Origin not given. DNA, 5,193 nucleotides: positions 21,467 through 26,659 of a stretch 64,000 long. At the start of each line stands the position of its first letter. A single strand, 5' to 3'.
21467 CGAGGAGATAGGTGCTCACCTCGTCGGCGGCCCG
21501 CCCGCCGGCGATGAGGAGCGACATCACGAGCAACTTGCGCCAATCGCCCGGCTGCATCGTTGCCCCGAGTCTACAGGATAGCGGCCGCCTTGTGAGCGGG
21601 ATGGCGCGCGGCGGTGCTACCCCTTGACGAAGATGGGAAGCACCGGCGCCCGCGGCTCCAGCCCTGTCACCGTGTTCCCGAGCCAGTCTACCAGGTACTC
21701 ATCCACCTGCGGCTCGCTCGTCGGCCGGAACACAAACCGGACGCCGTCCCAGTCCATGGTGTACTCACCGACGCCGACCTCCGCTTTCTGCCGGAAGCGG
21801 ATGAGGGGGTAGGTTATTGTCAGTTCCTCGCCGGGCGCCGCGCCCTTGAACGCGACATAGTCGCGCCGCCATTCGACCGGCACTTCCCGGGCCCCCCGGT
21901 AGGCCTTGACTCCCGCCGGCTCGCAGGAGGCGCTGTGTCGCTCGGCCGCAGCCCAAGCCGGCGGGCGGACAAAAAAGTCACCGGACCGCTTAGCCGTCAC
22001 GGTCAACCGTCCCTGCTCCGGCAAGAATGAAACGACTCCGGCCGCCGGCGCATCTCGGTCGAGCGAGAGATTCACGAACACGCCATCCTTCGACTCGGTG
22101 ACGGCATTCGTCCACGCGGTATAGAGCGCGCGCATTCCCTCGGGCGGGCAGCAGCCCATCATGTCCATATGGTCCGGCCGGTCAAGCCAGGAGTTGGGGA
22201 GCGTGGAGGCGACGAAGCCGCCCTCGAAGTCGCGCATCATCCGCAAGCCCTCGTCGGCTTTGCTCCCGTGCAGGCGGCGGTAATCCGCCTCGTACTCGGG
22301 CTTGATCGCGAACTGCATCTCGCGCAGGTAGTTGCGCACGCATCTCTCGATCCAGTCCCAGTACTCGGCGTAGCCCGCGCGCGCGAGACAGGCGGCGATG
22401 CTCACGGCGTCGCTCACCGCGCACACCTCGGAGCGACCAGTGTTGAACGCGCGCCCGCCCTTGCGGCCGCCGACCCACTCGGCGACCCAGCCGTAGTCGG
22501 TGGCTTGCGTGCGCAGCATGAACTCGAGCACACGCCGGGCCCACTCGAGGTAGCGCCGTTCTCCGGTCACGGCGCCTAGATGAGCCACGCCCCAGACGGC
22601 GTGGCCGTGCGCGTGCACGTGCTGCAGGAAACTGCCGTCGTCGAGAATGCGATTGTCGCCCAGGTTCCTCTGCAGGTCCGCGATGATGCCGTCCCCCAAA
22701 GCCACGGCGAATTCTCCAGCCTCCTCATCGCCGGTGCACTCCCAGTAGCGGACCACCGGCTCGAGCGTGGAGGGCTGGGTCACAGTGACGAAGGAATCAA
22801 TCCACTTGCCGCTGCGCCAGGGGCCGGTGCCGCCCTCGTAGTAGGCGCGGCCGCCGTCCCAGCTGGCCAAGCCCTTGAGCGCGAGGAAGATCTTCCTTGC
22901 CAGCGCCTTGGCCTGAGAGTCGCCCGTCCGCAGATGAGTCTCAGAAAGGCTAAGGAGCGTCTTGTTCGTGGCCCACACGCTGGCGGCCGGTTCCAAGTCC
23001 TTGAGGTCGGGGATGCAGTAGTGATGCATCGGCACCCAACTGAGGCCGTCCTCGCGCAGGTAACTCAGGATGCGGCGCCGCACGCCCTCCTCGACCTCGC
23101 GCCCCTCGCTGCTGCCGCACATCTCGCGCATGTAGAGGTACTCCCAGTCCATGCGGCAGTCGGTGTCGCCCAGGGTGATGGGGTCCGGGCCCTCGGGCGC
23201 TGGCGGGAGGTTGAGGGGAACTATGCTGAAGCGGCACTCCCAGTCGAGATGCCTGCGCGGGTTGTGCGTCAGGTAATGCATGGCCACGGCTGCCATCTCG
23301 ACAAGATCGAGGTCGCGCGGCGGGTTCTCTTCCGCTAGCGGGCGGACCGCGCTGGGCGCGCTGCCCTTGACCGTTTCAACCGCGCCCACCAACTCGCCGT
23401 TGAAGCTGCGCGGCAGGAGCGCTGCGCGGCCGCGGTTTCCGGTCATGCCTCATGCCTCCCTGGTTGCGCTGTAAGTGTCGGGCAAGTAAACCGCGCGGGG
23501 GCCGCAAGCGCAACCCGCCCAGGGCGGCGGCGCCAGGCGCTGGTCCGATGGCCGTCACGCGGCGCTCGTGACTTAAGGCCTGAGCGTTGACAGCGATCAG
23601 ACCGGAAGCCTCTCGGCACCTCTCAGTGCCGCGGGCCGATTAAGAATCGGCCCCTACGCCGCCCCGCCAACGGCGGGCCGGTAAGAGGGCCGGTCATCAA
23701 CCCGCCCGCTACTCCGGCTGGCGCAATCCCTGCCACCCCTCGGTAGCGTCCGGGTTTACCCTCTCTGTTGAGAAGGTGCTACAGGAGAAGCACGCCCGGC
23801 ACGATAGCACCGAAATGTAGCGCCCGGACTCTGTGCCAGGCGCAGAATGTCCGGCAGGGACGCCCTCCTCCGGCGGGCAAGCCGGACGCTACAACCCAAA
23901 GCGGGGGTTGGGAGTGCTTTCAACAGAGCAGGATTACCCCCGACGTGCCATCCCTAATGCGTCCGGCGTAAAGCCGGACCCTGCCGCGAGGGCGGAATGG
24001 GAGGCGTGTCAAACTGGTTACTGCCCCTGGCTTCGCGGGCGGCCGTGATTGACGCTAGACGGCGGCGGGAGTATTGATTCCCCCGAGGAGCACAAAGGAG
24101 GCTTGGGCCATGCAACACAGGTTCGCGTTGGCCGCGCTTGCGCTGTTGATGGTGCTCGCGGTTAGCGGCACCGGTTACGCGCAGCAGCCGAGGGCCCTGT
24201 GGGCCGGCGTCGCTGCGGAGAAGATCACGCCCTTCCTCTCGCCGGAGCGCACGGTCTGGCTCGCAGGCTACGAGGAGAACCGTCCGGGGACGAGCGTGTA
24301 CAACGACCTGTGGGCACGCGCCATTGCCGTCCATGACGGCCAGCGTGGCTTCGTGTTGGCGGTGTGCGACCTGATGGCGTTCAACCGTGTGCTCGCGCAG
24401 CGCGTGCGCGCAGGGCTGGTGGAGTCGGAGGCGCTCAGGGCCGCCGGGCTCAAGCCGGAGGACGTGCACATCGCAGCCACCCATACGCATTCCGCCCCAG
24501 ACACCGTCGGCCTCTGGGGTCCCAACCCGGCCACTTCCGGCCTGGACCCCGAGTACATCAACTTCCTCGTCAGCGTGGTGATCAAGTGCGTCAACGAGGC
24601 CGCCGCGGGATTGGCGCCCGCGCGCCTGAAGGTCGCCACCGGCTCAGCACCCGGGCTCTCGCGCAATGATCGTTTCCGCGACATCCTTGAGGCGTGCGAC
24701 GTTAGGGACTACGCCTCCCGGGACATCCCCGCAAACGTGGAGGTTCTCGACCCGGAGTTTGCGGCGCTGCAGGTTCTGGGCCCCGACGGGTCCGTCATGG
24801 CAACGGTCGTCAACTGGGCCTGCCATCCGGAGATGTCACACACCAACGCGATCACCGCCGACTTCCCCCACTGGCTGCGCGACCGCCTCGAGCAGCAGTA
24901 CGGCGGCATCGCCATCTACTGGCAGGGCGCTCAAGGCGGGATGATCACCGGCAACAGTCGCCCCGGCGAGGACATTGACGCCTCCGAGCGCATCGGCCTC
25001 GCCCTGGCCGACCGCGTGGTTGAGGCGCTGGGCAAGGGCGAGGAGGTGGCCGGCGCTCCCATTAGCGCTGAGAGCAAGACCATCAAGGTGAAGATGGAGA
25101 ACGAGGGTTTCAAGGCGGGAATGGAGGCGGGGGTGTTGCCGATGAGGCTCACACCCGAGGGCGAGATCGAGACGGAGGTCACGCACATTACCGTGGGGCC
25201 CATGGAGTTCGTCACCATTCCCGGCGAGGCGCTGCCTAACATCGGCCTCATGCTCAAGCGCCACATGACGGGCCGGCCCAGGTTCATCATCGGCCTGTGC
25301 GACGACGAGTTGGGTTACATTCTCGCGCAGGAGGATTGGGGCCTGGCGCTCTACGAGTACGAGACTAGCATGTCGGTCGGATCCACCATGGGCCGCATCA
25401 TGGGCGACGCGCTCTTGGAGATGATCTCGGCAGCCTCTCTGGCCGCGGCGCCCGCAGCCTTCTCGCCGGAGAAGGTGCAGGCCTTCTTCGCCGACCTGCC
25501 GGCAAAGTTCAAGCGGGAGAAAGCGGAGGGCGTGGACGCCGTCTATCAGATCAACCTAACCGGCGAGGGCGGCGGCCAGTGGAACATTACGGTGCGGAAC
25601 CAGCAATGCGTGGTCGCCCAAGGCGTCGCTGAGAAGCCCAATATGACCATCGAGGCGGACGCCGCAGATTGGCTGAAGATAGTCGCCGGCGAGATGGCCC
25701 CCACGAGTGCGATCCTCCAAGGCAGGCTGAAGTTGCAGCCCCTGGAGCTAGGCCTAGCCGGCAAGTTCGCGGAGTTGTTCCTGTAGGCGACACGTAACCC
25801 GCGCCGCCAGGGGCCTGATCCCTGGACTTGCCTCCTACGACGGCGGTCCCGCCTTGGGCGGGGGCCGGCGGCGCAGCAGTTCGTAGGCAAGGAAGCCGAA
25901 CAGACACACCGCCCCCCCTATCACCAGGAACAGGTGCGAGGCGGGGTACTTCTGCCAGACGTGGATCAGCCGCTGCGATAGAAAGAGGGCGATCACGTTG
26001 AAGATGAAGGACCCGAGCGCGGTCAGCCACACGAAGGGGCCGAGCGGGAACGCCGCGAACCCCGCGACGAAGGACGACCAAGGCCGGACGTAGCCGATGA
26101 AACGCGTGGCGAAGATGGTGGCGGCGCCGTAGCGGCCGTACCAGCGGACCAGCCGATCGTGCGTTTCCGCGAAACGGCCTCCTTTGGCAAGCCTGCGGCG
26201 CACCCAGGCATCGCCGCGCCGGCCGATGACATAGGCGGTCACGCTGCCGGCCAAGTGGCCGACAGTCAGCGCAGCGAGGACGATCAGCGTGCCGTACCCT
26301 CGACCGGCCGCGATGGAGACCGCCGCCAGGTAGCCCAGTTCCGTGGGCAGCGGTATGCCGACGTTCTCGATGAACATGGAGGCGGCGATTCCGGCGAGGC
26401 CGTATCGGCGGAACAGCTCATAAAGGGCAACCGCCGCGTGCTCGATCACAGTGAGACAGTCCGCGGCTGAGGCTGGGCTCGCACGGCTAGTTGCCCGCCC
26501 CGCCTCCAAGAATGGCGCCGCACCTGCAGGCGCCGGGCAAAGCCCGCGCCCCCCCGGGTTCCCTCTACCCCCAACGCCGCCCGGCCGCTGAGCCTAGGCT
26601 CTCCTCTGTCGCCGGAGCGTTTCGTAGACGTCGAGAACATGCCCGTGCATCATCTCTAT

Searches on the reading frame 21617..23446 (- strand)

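Call 25: search_protein_families(library=pfam, proteins=[window:21617-23446:-], max_evalue=0.001)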
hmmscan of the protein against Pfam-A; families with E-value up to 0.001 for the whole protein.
window:21617-23446:- (609 aa): 1 family
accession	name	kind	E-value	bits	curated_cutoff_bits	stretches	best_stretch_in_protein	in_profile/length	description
PF07944.18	Beta-AFase-like_GH127_cat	-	0.00097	18.7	24.9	0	210-314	113-211/376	Beta-L-arabinofuranosidase, GH127 catalytic domain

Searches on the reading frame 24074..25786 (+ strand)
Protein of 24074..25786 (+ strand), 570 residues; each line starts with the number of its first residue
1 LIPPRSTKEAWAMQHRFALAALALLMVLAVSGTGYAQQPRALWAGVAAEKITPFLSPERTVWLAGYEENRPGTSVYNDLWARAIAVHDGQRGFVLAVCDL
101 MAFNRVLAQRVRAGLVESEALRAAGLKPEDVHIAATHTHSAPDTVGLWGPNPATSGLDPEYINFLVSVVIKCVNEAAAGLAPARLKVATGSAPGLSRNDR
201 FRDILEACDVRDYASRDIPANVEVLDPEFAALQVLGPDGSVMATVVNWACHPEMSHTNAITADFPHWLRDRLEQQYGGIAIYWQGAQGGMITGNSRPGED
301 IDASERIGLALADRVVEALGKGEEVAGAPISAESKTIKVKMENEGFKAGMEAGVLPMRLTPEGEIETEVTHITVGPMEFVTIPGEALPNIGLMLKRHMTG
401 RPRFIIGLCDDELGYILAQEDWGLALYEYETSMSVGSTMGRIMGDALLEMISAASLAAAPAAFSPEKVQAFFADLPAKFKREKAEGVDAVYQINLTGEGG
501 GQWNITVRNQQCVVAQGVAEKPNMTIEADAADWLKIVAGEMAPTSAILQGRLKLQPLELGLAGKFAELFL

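Call 25: search_protein_families(library=pfam, proteins=[window:24074-25786:+], max_evalue=0.001)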
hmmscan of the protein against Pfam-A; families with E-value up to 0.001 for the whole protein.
window:24074-25786:+ (570 aa): 2 families
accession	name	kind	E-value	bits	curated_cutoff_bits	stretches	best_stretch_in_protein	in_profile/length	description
PF02036.22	SCP2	-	1.1e-14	55.1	21.3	1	480-566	12-97/101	SCP-2 sterol transfer family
PF04734.18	Ceramidase_alk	-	3.4e-09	36.3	32.1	1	61-192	17-149/509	Neutral/alkaline non-lysosomal ceramidase, N-terminal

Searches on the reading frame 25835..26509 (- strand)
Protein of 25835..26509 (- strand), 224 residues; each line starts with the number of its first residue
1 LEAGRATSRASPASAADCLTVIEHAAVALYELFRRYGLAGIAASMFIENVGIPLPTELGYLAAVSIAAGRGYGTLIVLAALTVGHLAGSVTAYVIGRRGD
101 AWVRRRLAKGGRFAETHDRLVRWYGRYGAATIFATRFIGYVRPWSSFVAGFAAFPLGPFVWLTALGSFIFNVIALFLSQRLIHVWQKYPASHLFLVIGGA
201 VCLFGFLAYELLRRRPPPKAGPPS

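Call 25: search_protein_families(library=pfam, proteins=[window:25835-26509:-], max_evalue=0.001)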
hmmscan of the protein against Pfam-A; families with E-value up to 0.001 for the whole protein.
window:25835-26509:- (224 aa): 1 family
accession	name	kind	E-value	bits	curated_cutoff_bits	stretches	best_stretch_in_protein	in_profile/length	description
PF09335.16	VTT_dom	-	3.3e-14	53.9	33.9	1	63-178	5-121/123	VTT domain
